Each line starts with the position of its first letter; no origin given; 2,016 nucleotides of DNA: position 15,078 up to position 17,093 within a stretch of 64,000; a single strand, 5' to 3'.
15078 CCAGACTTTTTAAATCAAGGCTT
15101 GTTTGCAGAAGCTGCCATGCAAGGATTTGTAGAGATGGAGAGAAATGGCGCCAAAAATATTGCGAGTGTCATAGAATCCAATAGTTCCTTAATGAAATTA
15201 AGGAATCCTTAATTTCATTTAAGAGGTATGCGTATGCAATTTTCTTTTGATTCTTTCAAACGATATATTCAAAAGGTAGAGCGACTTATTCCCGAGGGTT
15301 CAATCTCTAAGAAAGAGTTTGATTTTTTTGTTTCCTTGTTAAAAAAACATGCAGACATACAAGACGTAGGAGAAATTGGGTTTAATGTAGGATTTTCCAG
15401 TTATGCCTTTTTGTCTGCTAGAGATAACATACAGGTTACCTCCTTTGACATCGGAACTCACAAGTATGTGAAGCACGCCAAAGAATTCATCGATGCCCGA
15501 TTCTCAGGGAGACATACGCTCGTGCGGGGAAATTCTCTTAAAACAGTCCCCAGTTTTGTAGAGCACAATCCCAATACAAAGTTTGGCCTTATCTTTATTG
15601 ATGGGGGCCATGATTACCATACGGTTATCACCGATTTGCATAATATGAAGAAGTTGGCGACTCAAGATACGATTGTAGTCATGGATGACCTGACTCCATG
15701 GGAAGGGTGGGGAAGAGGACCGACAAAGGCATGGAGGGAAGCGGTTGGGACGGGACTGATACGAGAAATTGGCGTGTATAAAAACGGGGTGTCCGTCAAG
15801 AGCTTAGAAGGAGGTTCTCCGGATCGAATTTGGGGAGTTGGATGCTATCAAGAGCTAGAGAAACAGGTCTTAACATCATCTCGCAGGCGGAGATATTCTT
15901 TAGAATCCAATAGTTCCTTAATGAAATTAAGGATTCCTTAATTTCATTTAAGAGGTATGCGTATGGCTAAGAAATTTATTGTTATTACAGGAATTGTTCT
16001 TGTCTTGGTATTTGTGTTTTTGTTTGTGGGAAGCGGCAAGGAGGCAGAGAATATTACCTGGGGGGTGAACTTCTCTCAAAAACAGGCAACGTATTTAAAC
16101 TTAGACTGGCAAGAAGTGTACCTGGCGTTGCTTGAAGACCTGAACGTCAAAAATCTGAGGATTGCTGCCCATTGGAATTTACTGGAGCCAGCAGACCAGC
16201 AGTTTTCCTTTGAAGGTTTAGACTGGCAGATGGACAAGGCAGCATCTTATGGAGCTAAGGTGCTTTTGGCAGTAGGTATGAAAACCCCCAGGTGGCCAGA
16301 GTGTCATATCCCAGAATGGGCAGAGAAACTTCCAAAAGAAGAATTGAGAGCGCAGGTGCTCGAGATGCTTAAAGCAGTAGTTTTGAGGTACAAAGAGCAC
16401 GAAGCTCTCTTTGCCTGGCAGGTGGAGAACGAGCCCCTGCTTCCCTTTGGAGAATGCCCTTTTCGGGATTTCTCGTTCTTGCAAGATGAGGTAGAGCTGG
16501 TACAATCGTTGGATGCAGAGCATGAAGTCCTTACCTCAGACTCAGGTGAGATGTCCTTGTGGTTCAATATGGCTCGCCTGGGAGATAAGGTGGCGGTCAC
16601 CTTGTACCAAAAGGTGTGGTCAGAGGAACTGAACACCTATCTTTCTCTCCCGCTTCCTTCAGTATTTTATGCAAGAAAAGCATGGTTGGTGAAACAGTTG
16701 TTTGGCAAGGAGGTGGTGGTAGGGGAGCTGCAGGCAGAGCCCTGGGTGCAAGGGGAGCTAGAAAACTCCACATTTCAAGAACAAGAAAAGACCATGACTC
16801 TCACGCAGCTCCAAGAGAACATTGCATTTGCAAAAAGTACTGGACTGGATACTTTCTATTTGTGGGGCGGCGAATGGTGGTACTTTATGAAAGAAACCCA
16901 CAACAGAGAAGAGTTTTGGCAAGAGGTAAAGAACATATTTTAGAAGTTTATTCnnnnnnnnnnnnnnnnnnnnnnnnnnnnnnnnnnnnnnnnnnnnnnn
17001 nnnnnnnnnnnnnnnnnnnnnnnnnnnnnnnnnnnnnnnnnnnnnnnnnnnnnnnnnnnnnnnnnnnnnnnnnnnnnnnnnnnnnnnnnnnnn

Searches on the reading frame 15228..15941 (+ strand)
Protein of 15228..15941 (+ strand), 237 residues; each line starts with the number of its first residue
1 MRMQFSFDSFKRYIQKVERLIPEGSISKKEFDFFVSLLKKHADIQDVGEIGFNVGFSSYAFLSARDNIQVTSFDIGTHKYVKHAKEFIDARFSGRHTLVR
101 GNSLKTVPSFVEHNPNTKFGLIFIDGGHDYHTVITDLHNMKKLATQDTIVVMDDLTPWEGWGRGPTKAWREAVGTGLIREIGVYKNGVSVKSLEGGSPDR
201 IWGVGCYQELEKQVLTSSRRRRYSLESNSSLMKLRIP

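Call 48: search_protein_families(library=pfam, proteins=[window:15228-15941:+], max_evalue=0.001)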
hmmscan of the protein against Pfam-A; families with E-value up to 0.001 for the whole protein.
window:15228-15941:+ (237 aa): 2 families
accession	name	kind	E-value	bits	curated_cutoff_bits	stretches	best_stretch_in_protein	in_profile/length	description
PF13578.12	Methyltransf_24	-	4.1e-16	60.2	26.3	1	49-154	2-104/105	Methyltransferase domain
PF01596.23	Methyltransf_3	-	4.5e-07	29.8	22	1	21-161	23-160/204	O-methyltransferase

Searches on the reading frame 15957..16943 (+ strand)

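Call 48: search_protein_families(library=pfam, proteins=[window:15957-16943:+], max_evalue=0.001)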
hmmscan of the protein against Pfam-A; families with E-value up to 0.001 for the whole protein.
window:15957-16943:+ (328 aa): 2 families
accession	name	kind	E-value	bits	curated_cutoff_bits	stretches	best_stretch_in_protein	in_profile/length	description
PF02449.21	Glyco_hydro_42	-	1.1e-11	45.2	21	1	58-121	18-83/376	Beta-galactosidase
PF00331.26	Glyco_hydro_10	-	0.00012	21.9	22.1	1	70-163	44-132/311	Glycosyl hydrolase family 10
